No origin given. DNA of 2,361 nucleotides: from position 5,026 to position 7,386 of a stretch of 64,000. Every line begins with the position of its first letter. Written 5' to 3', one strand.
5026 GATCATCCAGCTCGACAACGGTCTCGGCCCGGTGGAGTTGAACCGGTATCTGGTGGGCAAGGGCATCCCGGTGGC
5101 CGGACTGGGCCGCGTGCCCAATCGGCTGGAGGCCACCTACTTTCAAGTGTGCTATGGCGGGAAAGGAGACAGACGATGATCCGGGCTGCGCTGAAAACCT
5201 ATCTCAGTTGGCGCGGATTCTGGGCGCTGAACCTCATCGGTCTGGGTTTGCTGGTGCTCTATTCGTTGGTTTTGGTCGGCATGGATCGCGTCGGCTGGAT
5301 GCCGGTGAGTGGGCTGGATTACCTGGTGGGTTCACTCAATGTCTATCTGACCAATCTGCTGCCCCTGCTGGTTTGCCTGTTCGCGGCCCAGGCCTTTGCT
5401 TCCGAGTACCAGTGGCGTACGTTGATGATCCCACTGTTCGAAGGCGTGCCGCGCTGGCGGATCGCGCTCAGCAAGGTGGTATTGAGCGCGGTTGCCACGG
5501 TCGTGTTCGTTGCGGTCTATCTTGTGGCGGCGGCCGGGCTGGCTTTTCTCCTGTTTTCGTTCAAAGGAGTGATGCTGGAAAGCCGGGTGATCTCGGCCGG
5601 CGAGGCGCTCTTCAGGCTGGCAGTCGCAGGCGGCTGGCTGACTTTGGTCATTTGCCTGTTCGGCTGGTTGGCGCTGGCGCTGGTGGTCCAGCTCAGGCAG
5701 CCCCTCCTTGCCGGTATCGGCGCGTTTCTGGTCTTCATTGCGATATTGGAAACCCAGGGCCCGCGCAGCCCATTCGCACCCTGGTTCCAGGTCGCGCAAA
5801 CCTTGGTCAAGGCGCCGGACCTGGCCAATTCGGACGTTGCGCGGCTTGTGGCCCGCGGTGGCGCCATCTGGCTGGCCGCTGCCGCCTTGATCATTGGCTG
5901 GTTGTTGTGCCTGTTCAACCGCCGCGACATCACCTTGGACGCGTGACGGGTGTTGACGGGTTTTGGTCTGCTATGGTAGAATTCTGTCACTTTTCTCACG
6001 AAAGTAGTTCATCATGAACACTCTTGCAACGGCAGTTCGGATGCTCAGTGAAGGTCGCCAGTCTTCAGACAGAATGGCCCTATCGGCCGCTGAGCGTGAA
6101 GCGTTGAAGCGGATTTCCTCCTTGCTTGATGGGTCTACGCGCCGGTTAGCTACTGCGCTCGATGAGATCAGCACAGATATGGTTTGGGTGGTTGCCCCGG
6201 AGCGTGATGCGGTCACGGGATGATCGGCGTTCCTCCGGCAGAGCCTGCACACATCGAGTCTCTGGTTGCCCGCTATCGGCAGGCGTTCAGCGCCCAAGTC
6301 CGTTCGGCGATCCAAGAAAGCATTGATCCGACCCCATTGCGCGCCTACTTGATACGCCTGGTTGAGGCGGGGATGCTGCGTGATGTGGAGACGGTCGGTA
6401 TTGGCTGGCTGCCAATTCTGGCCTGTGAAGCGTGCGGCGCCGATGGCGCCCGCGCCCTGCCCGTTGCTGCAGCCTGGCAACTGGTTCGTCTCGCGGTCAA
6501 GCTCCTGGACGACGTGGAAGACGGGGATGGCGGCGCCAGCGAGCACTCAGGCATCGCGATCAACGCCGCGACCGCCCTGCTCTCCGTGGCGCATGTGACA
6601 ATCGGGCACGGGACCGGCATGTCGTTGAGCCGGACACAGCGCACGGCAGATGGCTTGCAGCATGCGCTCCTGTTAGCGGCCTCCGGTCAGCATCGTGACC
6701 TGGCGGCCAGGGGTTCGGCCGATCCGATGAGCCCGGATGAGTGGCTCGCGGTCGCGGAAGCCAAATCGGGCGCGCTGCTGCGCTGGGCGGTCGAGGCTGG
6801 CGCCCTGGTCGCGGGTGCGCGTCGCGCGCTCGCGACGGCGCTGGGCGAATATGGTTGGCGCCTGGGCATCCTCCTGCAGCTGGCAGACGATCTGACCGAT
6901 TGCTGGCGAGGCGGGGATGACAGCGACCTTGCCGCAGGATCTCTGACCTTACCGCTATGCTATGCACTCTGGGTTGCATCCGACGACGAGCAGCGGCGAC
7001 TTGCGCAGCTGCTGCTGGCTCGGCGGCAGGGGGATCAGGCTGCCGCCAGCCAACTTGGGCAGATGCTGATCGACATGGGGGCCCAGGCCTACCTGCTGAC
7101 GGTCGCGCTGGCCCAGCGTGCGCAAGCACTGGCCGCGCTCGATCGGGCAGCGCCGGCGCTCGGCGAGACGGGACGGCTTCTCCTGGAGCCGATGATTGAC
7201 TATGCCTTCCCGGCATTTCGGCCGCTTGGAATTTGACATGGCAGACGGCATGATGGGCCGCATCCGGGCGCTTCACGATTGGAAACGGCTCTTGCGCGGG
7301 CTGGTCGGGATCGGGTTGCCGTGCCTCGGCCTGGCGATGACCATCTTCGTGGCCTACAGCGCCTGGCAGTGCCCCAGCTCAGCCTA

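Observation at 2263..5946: Remnant or atypical RiPP-like locus: precursor peptide, BamB-like lipoprotein, half radical-SAM enzyme and ABC-2 exporter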

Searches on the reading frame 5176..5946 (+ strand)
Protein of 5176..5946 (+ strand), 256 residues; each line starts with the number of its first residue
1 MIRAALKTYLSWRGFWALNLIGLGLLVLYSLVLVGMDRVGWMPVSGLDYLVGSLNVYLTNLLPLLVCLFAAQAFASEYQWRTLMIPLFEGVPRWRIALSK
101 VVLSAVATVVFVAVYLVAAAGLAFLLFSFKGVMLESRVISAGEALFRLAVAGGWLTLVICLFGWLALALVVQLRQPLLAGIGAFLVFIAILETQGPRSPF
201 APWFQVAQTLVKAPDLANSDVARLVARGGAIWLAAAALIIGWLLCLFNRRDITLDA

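Call 3: search_protein_families(library=pfam, proteins=[window:5176-5946:+], max_evalue=0.1)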
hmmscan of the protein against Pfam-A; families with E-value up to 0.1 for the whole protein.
window:5176-5946:+ (256 aa): 2 families
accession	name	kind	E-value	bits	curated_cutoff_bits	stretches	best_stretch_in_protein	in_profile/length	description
PF12679.13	ABC2_membrane_2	-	1.9e-05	24.5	27.2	1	57-187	73-195/283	ABC-2 family transporter protein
PF12730.13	ABC2_membrane_4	-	0.013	15.9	27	1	25-161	22-154/179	ABC-2 family transporter protein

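Call 4: search_protein_families(library=ncbifam, proteins=[window:5176-5946:+], max_evalue=0.1)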
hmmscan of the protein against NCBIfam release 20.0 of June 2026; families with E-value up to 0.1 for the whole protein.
window:5176-5946:+ (256 aa): 0 families

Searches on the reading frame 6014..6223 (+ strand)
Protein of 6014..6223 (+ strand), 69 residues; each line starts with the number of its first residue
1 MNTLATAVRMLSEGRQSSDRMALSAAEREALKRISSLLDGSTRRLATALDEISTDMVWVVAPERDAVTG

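Call 17: search_protein_families(library=ncbifam, proteins=[window:6014-6223:+], max_evalue=0.1)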
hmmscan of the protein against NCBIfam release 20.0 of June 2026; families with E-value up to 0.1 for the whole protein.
window:6014-6223:+ (69 aa): 0 families

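Call 18: search_protein_families(library=pfam, proteins=[window:6014-6223:+], max_evalue=1)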
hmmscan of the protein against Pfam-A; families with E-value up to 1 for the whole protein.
window:6014-6223:+ (69 aa): 1 family
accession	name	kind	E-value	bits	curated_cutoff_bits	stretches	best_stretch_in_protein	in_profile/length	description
PF18301.6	preATP-grasp_3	-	0.02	15.5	26.3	1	53-65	39-51/76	pre ATP-grasp 3 domain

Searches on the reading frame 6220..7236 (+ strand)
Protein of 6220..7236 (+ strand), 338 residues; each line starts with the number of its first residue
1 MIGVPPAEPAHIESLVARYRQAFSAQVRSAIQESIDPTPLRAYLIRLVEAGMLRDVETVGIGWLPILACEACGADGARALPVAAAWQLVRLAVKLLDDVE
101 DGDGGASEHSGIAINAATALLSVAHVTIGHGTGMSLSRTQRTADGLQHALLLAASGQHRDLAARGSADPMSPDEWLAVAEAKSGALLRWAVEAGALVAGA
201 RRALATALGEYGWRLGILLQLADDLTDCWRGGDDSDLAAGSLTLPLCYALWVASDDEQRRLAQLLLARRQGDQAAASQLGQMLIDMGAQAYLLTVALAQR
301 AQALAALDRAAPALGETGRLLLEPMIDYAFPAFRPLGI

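Call 3: search_protein_families(library=pfam, proteins=[window:6220-7236:+], max_evalue=0.1)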
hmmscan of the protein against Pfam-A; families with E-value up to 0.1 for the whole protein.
window:6220-7236:+ (338 aa): 1 family
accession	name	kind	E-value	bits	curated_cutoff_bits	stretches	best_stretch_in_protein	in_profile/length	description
PF00348.22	polyprenyl_synt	-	2.6e-19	69.8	27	1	66-275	25-243/251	Polyprenyl synthetase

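Call 4: search_protein_families(library=ncbifam, proteins=[window:6220-7236:+], max_evalue=0.1)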
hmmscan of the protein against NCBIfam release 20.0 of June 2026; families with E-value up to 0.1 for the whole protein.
window:6220-7236:+ (338 aa): 15 families
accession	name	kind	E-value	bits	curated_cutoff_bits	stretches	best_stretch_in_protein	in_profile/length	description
NF041169.1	f2_encap_cargo4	exception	3.8e-24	85.6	450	1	64-320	57-322/334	family 2 encapsulin nanocompartment cargo protein polyprenyl transferase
NF040698.1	IdsA_Meth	equivalog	2.6e-20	72.9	468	1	14-308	5-305/328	short chain isoprenyl diphosphate synthase IdsA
NF045549.1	GGPPsyn_IdsB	equivalog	8.9e-12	44.7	475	1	67-308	75-326/346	geranylgeranyl diphosphate synthase IdsB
NF045485.1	FPPsyn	subfamily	9.1e-10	38.1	275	1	112-229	102-221/288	farnesyl diphosphate synthase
NF008140.0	PRK10888.1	equivalog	4.4e-09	36.1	412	1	65-275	52-268/323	octaprenyl diphosphate synthase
NF045685.1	GGPPSynCrtE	equivalog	1.1e-08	34.5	460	1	66-234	51-231/293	geranylgeranyl diphosphate synthase CrtE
NF041003.1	GGPP_syn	equivalog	4.3e-08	32.6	500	1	113-311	104-304/326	geranylgeranyl diphosphate synthase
NF042417.1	NPPPS_Mycobact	equivalog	8.4e-07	28.3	600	1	155-329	156-330/335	nonaprenyl/(2E,6E)-farnesyl/geranylgeranyl diphosphat synthase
NF007877.0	PRK10581.1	equivalog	5.4e-05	22.5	321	1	154-228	155-228/299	(2E,6E)-farnesyl diphosphate synthase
TIGR02748.1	GerC3_HepT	equivalog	0.00024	20.4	456.55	1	182-252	169-245/319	heptaprenyl diphosphate synthase component II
TIGR02749.1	prenyl_cyano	equivalog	0.00026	20.1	383.2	1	173-251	164-248/322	solanesyl diphosphate synthase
NF040789.2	gerfarn_diphsyn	equivalog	0.00042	19.6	560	1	113-228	126-239/345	geranylfarnesyl diphosphate synthase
NF040936.1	hexpp_archaea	equivalog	0.0044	16.4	400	1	64-232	48-209/275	hexaprenyl pyrophosphate synthase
NF040627.1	GFPS_Meth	equivalog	0.0076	15.7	600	1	139-250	123-232/285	geranylfarnesyl diphosphate synthase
NF045628.1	HxpDPsynlarge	equivalog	0.061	12.3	500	1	171-266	150-246/311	hexaprenyl-diphosphate synthase large subunit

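Call 43: search_solved_structures(query=window:6220-7233:+, max_evalue=0.001)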
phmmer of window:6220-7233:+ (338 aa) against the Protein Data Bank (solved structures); distinct sequences matched with E-value up to 0.001: 67 (the best 60 are shown).
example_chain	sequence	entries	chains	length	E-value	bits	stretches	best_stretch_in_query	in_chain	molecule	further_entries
4jxn_A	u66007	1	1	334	6e-12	49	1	46-328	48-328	Octaprenyl-diphosphate synthase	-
9v4g_A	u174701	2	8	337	1.1e-10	44.9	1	48-267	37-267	prenyltransferase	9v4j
7mxz_AAA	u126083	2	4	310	4.3e-10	42.9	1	64-238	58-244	Geranylgeranyl pyrophosphate synthase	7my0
7my1_AAA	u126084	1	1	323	4.9e-10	42.8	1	64-237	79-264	Geranylgeranyl pyrophosphate synthase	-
7my6_A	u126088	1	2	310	5.3e-10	42.7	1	64-241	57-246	Farnesyl-diphosphate synthase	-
7my7_AAA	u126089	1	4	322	6.6e-10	42.3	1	64-241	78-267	Farnesyl-diphosphate synthase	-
9v4h_A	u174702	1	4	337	9.6e-10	41.8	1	48-267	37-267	prenyltransferase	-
9v4i_A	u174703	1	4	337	1.5e-09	41.2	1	48-267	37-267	prenyltransferase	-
3oyr_A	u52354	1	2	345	4.9e-09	39.5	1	65-329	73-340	Trans-isoprenyl diphosphate synthase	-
3nf2_A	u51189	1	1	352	5.2e-09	39.4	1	64-273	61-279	Putative polyprenyl synthetase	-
5ze6_A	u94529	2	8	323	1.2e-08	38.2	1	64-267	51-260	Octaprenyl diphosphate synthase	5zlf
4jxy_A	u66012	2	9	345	1.3e-08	38.1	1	64-308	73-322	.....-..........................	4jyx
3wjk_A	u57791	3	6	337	1.3e-08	38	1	64-267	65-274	Octaprenyl diphosphate synthase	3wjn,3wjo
6sxl_A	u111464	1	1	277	2.1e-08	37.4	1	64-228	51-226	Geranylgeranyl pyrophosphate synthase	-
5e8k_A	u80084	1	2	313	6.2e-08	35.9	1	27-248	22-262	Geranylgeranyl pyrophosphate synthase 10, mitochondrial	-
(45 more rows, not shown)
